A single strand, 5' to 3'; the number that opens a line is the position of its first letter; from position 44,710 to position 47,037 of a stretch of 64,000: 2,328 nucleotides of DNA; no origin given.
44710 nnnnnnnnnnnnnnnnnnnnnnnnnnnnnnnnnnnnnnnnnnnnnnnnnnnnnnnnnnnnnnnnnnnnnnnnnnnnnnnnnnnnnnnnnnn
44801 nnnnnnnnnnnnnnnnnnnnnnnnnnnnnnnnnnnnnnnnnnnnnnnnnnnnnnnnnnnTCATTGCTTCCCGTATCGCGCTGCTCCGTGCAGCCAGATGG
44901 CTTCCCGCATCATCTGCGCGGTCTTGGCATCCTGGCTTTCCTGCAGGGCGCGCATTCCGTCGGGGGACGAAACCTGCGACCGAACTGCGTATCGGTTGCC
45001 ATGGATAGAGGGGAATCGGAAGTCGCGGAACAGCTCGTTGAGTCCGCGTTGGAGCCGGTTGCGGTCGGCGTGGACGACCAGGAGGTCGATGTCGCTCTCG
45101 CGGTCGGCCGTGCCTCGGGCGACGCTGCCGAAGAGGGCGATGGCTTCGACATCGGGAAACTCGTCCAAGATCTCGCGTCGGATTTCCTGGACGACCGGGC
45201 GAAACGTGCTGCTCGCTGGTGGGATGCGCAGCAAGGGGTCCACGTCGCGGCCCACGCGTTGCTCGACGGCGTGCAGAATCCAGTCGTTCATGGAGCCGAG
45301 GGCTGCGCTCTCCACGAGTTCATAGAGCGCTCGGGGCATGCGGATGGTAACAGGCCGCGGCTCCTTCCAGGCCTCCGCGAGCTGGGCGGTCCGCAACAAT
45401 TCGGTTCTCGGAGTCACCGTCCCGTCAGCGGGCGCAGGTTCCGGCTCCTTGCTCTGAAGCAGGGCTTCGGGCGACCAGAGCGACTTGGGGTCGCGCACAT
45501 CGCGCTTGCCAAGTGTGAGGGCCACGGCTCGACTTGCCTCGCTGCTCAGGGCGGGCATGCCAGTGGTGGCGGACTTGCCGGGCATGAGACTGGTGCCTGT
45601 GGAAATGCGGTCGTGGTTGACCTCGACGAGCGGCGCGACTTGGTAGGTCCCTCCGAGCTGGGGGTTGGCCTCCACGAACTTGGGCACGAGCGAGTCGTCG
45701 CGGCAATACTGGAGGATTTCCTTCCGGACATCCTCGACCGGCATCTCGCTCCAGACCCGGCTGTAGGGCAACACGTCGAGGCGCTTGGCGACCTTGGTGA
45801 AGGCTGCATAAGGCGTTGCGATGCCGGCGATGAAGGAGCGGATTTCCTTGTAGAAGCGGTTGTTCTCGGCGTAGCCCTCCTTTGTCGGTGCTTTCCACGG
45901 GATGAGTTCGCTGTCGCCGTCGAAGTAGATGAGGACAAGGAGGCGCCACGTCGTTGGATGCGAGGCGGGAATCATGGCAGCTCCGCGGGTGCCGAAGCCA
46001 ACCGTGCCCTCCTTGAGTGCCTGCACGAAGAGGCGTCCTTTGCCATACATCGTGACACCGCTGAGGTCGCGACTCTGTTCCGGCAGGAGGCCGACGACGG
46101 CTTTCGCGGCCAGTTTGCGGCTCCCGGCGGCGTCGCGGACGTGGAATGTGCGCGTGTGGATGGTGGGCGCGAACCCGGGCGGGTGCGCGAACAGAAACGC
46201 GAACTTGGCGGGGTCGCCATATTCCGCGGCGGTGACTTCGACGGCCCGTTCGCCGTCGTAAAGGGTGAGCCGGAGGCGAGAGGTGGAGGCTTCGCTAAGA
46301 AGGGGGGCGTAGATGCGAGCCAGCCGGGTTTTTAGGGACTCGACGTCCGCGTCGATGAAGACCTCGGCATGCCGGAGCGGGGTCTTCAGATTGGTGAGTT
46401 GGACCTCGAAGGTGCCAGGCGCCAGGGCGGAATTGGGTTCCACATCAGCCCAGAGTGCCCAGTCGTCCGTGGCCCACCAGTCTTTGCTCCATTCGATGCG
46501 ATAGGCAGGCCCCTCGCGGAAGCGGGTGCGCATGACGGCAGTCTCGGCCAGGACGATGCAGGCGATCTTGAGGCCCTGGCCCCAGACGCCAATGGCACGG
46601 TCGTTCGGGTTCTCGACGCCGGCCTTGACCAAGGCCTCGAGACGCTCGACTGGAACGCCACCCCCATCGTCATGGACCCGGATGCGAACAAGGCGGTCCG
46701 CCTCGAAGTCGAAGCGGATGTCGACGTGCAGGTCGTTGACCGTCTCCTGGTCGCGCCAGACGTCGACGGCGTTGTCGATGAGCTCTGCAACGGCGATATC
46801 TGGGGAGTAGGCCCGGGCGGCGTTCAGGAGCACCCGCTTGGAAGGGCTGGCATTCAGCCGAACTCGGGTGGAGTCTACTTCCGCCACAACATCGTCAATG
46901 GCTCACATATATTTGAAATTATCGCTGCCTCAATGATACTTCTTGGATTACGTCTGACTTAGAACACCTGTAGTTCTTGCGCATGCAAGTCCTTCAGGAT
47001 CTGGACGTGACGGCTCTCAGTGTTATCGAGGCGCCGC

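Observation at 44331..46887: MORC/GHKL ATPase-RHH-MNT fusion paired with a HEPN gene: candidate new anti-phage or stress-sensing system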

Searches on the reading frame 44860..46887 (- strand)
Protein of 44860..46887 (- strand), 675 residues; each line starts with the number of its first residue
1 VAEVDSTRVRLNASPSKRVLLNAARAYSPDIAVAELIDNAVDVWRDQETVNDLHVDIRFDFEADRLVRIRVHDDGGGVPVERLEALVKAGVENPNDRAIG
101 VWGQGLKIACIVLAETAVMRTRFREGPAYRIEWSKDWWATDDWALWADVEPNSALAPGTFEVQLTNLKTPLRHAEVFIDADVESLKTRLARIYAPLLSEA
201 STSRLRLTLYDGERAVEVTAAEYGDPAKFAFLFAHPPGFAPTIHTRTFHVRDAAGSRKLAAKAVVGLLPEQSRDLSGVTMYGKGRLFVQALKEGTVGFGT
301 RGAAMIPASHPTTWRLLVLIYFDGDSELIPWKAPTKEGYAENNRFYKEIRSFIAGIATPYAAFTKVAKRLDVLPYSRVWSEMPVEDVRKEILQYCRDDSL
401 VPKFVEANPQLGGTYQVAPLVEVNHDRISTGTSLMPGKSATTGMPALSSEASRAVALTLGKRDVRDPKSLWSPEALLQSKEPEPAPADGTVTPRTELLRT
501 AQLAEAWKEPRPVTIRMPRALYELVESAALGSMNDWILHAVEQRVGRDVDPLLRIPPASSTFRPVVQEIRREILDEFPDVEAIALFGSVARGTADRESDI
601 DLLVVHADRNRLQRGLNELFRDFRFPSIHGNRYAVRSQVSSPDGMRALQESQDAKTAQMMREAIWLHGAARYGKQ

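Call 3: search_protein_families(library=pfam, proteins=[window:44860-46887:-], max_evalue=0.1)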
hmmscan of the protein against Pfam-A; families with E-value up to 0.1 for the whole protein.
window:44860-46887:- (675 aa): 6 families
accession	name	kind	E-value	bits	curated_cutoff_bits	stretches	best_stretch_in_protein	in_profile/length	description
PF01909.29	NTP_transf_2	-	2.9e-11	44.1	21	1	567-610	2-44/93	Nucleotidyltransferase domain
PF18765.7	Polbeta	-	1.3e-08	35.3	26.9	1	572-611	5-44/93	Polymerase beta, Nucleotidyltransferase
PF13589.12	HATPase_c_3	-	7.2e-08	33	25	1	27-124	1-95/137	Histidine kinase-, DNA gyrase B-, and HSP90-like ATPase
PF02518.31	HATPase_c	-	4.7e-06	27.5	26.4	1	32-113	9-83/111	Histidine kinase-, DNA gyrase B-, and HSP90-like ATPase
PF22600.2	MTPAP-like_central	-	0.0014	19.2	27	1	565-611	25-70/139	Poly(A) RNA polymerase, mitochondrial-like, central palm domain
PF13581.12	HATPase_c_2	-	0.0024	18.3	27.4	1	9-83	13-84/127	Histidine kinase-like ATPase domain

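Call 4: search_protein_families(library=padloc, proteins=[window:44860-46887:-], max_evalue=0.1)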
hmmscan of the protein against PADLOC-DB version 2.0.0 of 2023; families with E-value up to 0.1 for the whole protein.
window:44860-46887:- (675 aa): 12 families
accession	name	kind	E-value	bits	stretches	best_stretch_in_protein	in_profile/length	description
PDLC04903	PDC-S09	-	2.3e-09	35.5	1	560-612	5-58/108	-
PDLC04902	PDC-S09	-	3.4e-09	34.9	1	579-616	20-57/97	-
PDLC04904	PDC-S09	-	2e-08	32.4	1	579-609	24-54/104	-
PDLC04906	PDC-S09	-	1.2e-07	30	1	570-608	15-52/98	-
PDLC04368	PDC-M05A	-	2.2e-06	25.6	1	571-607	98-134/201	-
PDLC04907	PDC-S09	-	7e-06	24.1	1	565-608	13-55/114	-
PDLC04369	PDC-M05A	-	1.2e-05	23.1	1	566-607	92-130/201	-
PDLC04905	PDC-S09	-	7e-05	21.1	1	578-610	19-52/101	-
PDLC00769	Cyclase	-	0.0073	13.8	1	567-611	29-79/261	oligonucleotide-cyclase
PDLC04372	PDC-M05A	-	0.022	13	1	579-607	75-103/167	-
PDLC00771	Cyclase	-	0.048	11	1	559-605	21-67/271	oligonucleotide-cyclase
PDLC04371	PDC-M05A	-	0.053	11.1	0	573-607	118-153/211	-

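Call 5: search_protein_families(library=ncbifam, proteins=[window:44860-46887:-], max_evalue=0.1)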
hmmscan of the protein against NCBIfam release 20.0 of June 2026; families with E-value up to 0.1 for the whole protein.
window:44860-46887:- (675 aa): 18 families
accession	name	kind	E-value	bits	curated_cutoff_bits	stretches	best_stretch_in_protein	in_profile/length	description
NF047752.1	MntA_antitoxin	equivalog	2.8e-07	30.4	60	1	575-609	2-36/106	type VII toxin-antitoxin system MntA family adenylyltransferase antitoxin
NF051895.1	anti_phage_HalB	equivalog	3e-06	27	190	1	582-610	1-29/211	anti-phage Hailong system nucleotidyltransferase HalB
NF041932.1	MzaB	equivalog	0.00029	19.3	850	1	26-140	9-118/480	MZA anti-phage system associated ATPase MzaB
NF008298.1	PRK11086.1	subfamily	0.0019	16.7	520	1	34-100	429-492/529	DcuS/MalK family sensor histidine kinase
NF000181.1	ANT_4p_Ia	exception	0.0028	17.1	500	1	565-607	15-58/253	aminoglycoside O-nucleotidyltransferase ANT(4')-Ia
NF003218.0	PRK04184.1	equivalog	0.0029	16.2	274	1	32-82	40-90/539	DNA topoisomerase VI subunit B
NF047352.1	P_loop_sacsin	domain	0.003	18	50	1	33-107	4-68/80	sacsin N-terminal ATP-binding-like domain-containing protein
TIGR01052.1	top6b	equivalog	0.0038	15.7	380.7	1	30-84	30-82/488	DNA topoisomerase VI subunit B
NF033061.1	ANT_4p_I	equivalog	0.0049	16.5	350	1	565-609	14-59/253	ANT(4')-I family aminoglycoside nucleotidyltransferase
NF001265.0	PRK00227.1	equivalog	0.011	13.9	799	1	576-620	23-66/693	[protein-PII] uridylyltransferase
NF010309.0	PRK13746.1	subfamily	0.012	14.9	193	1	578-609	26-57/263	aminoglycoside adenylyltransferase family protein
NF058527.1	HistKinChvGCaul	equivalog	0.031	13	740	1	27-122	417-513/535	two-component sensor histidine kinase ChvG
NF045900.1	HisKinCpxALeg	equivalog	0.036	12.8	800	1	32-110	347-423/451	two-component system sensor histidine kinase CpxA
NF010683.0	PRK14083.1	equivalog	0.039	12.4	455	1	28-134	26-140/604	HSP90 family protein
NF000079.1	ANT_4p_Ib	exception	0.049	13.2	500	1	567-609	19-62/256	aminoglycoside O-nucleotidyltransferase ANT(4')-Ib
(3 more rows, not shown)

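Call 7: find_homologous_proteins(query=window:44860-46887:-)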
Query window:44860-46887:- (675 aa): 15 proteins with E <= 0.001 among 8000 candidates.
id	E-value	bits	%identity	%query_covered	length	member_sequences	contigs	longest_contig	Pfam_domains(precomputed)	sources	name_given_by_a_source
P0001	0.0e+0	1522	100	100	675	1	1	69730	PF18765.8,PF02518.32,PF13589.13,PF01909.30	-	-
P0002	6.3e-268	909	62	98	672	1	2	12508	PF18765.8,PF13589.13,PF01909.30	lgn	-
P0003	3.3e-225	768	56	98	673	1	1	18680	PF18765.8,PF13589.13,PF01909.30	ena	-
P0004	9.4e-203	693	50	98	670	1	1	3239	PF13589.13,PF01909.30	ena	-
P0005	2.6e-196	672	50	97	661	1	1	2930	PF18765.8,PF01909.30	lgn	-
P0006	2.8e-180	619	47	100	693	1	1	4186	PF18765.8,PF13589.13,PF01909.30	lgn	-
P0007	4.0e-180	619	47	98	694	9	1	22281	PF18765.8,PF13589.13,PF01909.30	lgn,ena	-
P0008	5.4e-180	618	46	99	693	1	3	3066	PF18765.8,PF13589.13,PF01909.30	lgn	-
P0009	7.1e-178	611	46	98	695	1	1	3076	PF18765.8,PF13589.13,PF01909.30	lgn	-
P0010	9.1e-177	607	45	98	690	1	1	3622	PF18765.8,PF13589.13,PF01909.30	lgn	-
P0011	7.9e-147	509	42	99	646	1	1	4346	PF18765.8,PF02518.32,PF13589.13,PF01909.30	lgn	-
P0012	6.5e-144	499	42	98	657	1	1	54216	PF18765.8,PF13589.13,PF01909.30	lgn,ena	-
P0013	4.3e-141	490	41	98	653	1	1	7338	PF18765.8,PF13589.13,PF01909.30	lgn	-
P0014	1.3e-122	428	39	98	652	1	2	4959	PF18765.8,PF13589.13,PF01909.30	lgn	-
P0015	2.0e-23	101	28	67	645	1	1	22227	PF13589.13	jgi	jgi:Histidine kinase-, DNA gyrase B-, and HSP90-like ATPase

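Call 9: find_encoding_contigs(protein=P0012, flank=6000, max_places=3)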
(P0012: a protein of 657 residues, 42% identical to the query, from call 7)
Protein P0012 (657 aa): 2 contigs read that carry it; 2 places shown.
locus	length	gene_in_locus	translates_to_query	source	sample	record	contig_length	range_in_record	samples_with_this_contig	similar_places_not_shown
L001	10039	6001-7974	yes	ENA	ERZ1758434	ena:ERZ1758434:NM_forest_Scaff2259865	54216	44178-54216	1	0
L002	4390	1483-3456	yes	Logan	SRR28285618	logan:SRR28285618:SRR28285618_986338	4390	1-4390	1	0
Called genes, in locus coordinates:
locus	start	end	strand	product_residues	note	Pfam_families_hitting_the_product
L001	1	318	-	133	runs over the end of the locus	-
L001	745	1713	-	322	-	-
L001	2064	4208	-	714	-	PF01381:HTH_3 (weak), PF13560:HTH_31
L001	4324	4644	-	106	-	-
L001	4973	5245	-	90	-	-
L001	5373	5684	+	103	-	-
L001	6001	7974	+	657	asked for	PF13589:HATPase_c_3 (weak), PF01909:NTP_transf_2, PF18765:Polbeta (weak)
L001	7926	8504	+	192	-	PF26481:DUF8154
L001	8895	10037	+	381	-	?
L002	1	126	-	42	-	?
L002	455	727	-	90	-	-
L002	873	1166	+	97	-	-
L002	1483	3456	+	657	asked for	PF13589:HATPase_c_3 (weak), PF01909:NTP_transf_2, PF18765:Polbeta (weak)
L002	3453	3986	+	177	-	PF26481:DUF8154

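Call 10: find_encoding_contigs(protein=P0007, flank=6000, max_places=3)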
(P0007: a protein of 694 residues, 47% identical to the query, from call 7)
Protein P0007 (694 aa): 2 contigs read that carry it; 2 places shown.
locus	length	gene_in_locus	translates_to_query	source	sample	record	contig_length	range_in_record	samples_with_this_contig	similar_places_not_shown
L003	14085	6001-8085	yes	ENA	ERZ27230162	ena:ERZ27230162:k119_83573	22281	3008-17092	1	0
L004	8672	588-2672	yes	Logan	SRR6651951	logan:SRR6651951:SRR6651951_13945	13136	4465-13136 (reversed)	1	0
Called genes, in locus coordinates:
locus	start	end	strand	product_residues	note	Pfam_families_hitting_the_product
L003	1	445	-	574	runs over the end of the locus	PF00004:AAA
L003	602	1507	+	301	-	PF01569:PAP2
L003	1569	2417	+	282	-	PF01497:Peripla_BP_2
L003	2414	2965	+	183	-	PF01923:Cob_adeno_trans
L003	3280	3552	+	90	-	PF05239:PRC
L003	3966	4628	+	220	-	PF01135:PCMT, PF01209:Ubie_methyltran (weak), PF06325:PrmA (weak), PF13847:Methyltransf_31, PF13649:Methyltransf_25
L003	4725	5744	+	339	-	PF00752:XPG_N, PF03159:XRN_N (faint), PF00867:XPG_I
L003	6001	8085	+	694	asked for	PF13589:HATPase_c_3, PF01909:NTP_transf_2, PF18765:Polbeta (weak)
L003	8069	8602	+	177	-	PF26481:DUF8154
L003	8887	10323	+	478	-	PF13191:AAA_16 (weak)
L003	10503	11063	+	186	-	PF00929:RNase_T (weak)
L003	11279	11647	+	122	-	PF24038:DUF7347 (weak)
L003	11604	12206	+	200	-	-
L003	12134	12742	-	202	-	-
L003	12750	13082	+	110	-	-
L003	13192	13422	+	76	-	-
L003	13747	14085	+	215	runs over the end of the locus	PF24367:DUF7523 (faint)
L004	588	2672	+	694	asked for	PF13589:HATPase_c_3, PF01909:NTP_transf_2, PF18765:Polbeta (weak)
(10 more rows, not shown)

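Call 11: find_encoding_contigs(protein=P0003, flank=6000, max_places=3)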
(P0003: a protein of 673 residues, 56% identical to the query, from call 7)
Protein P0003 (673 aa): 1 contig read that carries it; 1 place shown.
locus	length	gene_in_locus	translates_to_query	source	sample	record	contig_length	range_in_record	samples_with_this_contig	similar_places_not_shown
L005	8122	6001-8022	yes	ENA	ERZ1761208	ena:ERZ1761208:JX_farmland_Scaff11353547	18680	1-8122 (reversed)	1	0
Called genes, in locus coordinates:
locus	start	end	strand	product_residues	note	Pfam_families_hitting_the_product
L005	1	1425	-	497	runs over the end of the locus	PF03235:GmrSD_N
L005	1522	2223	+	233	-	-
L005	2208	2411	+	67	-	-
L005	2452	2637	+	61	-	-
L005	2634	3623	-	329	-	PF16162:KwaB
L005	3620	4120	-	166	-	PF28043:KwaA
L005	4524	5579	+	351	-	-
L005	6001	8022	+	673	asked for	PF13589:HATPase_c_3 (weak), PF01909:NTP_transf_2, PF18765:Polbeta (weak)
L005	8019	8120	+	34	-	?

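Call 12: find_encoding_contigs(protein=P0002, flank=6000, max_places=3)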
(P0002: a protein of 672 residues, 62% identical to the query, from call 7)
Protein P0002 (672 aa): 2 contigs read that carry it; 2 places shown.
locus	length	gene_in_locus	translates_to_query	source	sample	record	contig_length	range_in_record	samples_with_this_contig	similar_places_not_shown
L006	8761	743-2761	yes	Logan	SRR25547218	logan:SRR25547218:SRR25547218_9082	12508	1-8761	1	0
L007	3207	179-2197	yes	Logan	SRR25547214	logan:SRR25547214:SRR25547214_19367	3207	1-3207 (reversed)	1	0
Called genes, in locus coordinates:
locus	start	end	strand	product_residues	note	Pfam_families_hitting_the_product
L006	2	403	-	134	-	?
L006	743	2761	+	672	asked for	PF13589:HATPase_c_3, PF01909:NTP_transf_2, PF18765:Polbeta (weak)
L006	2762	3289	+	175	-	PF26481:DUF8154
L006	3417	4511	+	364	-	PF04055:Radical_SAM, PF26257:DUF8061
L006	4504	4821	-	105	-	-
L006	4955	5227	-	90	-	-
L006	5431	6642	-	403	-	PF01266:DAO (weak), PF01494:FAD_binding_3, PF05834:Lycopene_cycl (weak), PF13450:NAD_binding_8 (weak)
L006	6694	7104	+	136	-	PF19023:DUF5749 (weak)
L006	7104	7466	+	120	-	PF01981:PTH2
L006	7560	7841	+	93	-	-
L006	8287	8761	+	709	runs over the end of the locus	PF00069:Pkinase, PF07714:PK_Tyr_Ser-Thr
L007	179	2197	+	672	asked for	PF13589:HATPase_c_3, PF01909:NTP_transf_2, PF18765:Polbeta (weak)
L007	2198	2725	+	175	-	PF26481:DUF8154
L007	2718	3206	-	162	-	?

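Call 13: search_protein_families(library=pfam, proteins=[L002:3453-3986:+, L003:8069-8602:+, L006:2762-3289:+], max_evalue=10)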
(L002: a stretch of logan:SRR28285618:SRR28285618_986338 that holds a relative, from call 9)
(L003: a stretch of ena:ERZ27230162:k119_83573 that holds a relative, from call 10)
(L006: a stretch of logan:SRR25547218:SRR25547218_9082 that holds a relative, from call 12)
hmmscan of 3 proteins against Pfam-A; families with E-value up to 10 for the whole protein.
L002:3453-3986:+ (177 aa): 1 family
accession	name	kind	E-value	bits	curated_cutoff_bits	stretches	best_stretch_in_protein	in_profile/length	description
PF05168.19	HEPN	-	0.25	11.9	22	1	67-161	22-114/117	HEPN domain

L003:8069-8602:+ (177 aa): 0 families

L006:2762-3289:+ (175 aa): 0 families

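Call 22: find_related_loci(query=A2, collection=genome_contigs, flank=8000)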
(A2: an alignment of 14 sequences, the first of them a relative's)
Query A2 (675 aa) in genome_contigs; peptide patterns used: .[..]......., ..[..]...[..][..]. (x = any residue, [..] = any of these).
43 stretches matched a pattern; 1 encode a relative of the query (tblastn E <= 1e-3); 1 distinct loci.
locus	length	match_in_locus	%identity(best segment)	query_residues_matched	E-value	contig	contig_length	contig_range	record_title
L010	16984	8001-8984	28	11-366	7e-33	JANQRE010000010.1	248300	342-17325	MAG: Paracoccaceae bacterium isolate IP29b_bin.50 k99_775531, whole genome shotgun sequence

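Call 33: predict_structure(alignment_id=A2)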
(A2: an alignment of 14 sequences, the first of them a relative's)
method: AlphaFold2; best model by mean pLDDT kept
length: 675 residues; sequences in the alignment: 14
mean_pLDDT: 78.9   pTM: 0.60
mean pLDDT of the five models: 78.9, 77.3, 77.2, 76.2, 73.6
residues with pLDDT >= 90: 162; 70-90: 370; 50-70: 86; < 50: 57
segments of 3 or more residues with pLDDT < 50: 1-4, 289-309, 429-444, 481-494
pLDDT, mean of each block of 10 residues (from residue 1): 62 77 82 87 77 94 93 91 83 56 83 94 92 87 88 90 93 83 81 82 88 91 81 88 87 71 88 69 58 36 43 76 74 60 76 81 85 90 91 92 90 79 71 35 53 76 86 72 36 60 77 78 78 80 80 87 92 91 91 77 92 91 79 89 86 84 84 56
secondary structure, 60 per line:
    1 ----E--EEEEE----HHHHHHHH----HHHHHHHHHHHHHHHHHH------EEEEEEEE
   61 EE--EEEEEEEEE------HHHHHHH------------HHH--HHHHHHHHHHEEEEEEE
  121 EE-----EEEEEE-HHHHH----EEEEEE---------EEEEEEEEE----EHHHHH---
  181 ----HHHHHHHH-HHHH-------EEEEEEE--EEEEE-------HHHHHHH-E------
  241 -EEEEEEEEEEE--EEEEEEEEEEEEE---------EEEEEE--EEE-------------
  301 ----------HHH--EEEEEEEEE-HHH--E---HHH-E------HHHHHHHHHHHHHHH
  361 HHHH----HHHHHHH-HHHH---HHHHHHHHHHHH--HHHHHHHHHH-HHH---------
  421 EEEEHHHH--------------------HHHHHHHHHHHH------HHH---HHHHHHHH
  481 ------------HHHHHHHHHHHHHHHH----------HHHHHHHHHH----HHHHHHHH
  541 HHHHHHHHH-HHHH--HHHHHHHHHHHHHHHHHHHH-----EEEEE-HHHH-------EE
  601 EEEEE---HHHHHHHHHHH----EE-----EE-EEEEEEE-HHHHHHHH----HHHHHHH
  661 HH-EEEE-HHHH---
elements in order (helices of 4 or more, strands of 3 or more residues): E8-12 H17-24 H29-46 E53-62 E65-73 H80-86 H104-113 E114-122 E128-133 H135-139 E144-149 E159-167 H173-177 H185-192 H194-197 E205-211 E214-218 H226-232 E242-252 E255-267 E277-282 E285-287 E316-324 H346-364 H369-375 H377-380 H384-395 H398-407 E421-424 H425-428 H449-460 H473-480 H493-508 H519-528 H533-549 H551-554 H557-576 E582-586 H588-591 E599-605 H609-619 E634-640 H642-649 H654-662 E664-667 H669-672

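Call 37: fold_search(model_id=the predicted structure, library=pdb)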
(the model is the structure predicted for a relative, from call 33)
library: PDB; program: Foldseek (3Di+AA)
matches with E <= 10: 925; with E <= 0.001: 384
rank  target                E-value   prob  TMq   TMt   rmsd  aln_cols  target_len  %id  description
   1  9cdj_A                1.5e-10  1.00  0.33  0.46   6.7       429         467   16  MORC2 ATPase with DNA (released 2025-07-09)
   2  9cdj_B                2.5e-10  1.00  0.32  0.45   7.7       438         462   15  MORC2 ATPase with DNA (released 2025-07-09)
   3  9cdh_B                2.9e-10  1.00  0.33  0.46   7.4       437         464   16  MORC2 PD mutant with DNA (released 2025-07-09)
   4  9cdh_A                3.1e-10  1.00  0.32  0.44   7.8       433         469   16  MORC2 PD mutant with DNA (released 2025-07-09)
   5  7kw7_B                3.1e-10  1.00  0.30  0.32   9.5       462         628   12  Atomic cryoEM structure of Hsp90-Hsp70-Hop-GR (released 2021-12-08)
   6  7exp_B                4.9e-10  1.00  0.31  0.35   9.7       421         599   14  Crystal structure of zebrafish TRAP1 with AMPPNP and MitoQ (released 2022-01-05)
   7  7ulk_B                5.1e-10  1.00  0.29  0.42  11.9       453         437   14  Human TRAP1 NM in complex with 42C (released 2023-04-12)
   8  6xlg_A                5.4e-10  1.00  0.33  0.36   9.9       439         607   13  Full-length Hsc82 in complex with two Aha1 CTD in the presence of ATPgammaS (released 2021-06-30)
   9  6xlf_A                7.0e-10  1.00  0.33  0.36   9.3       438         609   11  Full-length Hsc82 in complex with Aha1 in the presence of AMP-PNP (released 2021-06-30)
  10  4j0b_B                7.0e-10  1.00  0.32  0.35   9.1       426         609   14  Structure of mitochondrial Hsp90 (TRAP1) with ADP-BeF3 (released 2014-01-22)
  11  5tvw_B                8.6e-10  1.00  0.32  0.35   9.2       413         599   14  Crystal structure of mitochondrial Hsp90 (TRAP1) with ATP in absence of Mg, hemi-hydrolyzed (released 2018-03-14)
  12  4iyn_B                1.0e-09  1.00  0.32  0.35   9.0       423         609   12  Structure of mitochondrial Hsp90 (TRAP1) with ADP-ALF4- (released 2014-01-22)
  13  9a6t_B                1.0e-09  1.00  0.32  0.34  17.4       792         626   12  Integrative model of DNAK-HTPG by crosslinking MS and deep learning (released 2024-09-18)
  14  5uls_B                1.1e-09  1.00  0.33  0.35   9.8       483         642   11  Structure of GRP94 in the active conformation (released 2017-09-27)
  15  4ipe_B                1.2e-09  1.00  0.32  0.35   8.9       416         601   12  Crystal structure of mitochondrial Hsp90 (TRAP1) with AMPPNP (released 2014-01-22)
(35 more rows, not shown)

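Call 60: find_encoding_contigs(protein=P0014, flank=5000, max_places=2)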
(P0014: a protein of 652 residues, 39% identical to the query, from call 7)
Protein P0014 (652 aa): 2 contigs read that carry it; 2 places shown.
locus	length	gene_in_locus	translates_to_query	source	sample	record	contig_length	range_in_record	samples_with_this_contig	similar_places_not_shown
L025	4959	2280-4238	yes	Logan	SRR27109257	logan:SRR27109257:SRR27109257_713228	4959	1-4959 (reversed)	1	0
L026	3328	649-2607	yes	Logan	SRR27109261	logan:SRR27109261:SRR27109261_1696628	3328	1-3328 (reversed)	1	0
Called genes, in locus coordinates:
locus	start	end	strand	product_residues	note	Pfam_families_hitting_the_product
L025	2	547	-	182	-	?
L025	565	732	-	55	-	-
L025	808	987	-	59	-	-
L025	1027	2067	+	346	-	PF00589:Phage_integrase (weak)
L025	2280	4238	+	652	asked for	PF13589:HATPase_c_3, PF01909:NTP_transf_2, PF18765:Polbeta (weak)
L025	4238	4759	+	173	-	PF26481:DUF8154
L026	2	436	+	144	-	?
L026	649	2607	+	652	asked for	PF13589:HATPase_c_3, PF01909:NTP_transf_2, PF18765:Polbeta (weak)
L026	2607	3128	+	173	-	PF26481:DUF8154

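Call 61: find_encoding_contigs(protein=P0013, flank=5000, max_places=2)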
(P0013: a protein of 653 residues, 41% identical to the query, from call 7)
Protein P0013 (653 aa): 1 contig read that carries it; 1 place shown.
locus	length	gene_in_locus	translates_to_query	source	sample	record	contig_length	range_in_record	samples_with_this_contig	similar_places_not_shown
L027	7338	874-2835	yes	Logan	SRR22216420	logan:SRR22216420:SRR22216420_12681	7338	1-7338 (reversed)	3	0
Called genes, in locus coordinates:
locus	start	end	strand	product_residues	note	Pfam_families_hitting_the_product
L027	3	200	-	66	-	?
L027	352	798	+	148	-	-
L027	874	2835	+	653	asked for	PF13589:HATPase_c_3 (weak), PF01909:NTP_transf_2, PF18765:Polbeta (weak)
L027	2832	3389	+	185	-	PF26481:DUF8154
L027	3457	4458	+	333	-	-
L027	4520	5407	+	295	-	PF04326:SLFN_AlbA_2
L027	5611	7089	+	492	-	PF13620:CarboxypepD_reg, PF13715:CarbopepD_reg_2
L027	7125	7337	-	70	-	?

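Call 62: find_encoding_contigs(protein=P0011, flank=5000, max_places=2)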
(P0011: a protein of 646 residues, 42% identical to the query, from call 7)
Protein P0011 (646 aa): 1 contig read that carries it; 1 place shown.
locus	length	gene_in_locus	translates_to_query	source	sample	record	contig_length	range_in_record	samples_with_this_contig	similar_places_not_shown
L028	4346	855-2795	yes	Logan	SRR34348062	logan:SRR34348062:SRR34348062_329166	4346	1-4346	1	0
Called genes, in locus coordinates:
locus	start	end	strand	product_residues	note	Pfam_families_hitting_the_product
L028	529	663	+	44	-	-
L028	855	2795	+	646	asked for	PF02518:HATPase_c (weak), PF13589:HATPase_c_3, PF01909:NTP_transf_2, PF18765:Polbeta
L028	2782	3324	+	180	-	PF26481:DUF8154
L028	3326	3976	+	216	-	-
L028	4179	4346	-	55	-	?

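Call 71: find_encoding_contigs(protein=P0015, flank=7000, max_places=2)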
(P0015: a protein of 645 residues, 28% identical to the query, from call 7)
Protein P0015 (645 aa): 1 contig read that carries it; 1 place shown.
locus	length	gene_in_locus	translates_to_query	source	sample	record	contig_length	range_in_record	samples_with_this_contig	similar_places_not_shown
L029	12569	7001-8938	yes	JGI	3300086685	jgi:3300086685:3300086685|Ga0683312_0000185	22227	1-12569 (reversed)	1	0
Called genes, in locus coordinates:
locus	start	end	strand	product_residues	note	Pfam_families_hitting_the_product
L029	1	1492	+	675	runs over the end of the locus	PF01702:TGT, PF17884:DUF5591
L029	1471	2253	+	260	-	-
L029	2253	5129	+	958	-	PF13401:AAA_22 (faint)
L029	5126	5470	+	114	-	-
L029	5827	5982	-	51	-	-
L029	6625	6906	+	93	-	PF13384:HTH_23 (weak)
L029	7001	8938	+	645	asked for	PF13589:HATPase_c_3 (weak)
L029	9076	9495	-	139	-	PF13391:HNH_2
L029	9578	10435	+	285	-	-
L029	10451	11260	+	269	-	PF00702:Hydrolase (weak)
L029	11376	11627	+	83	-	-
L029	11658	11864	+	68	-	-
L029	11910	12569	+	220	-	?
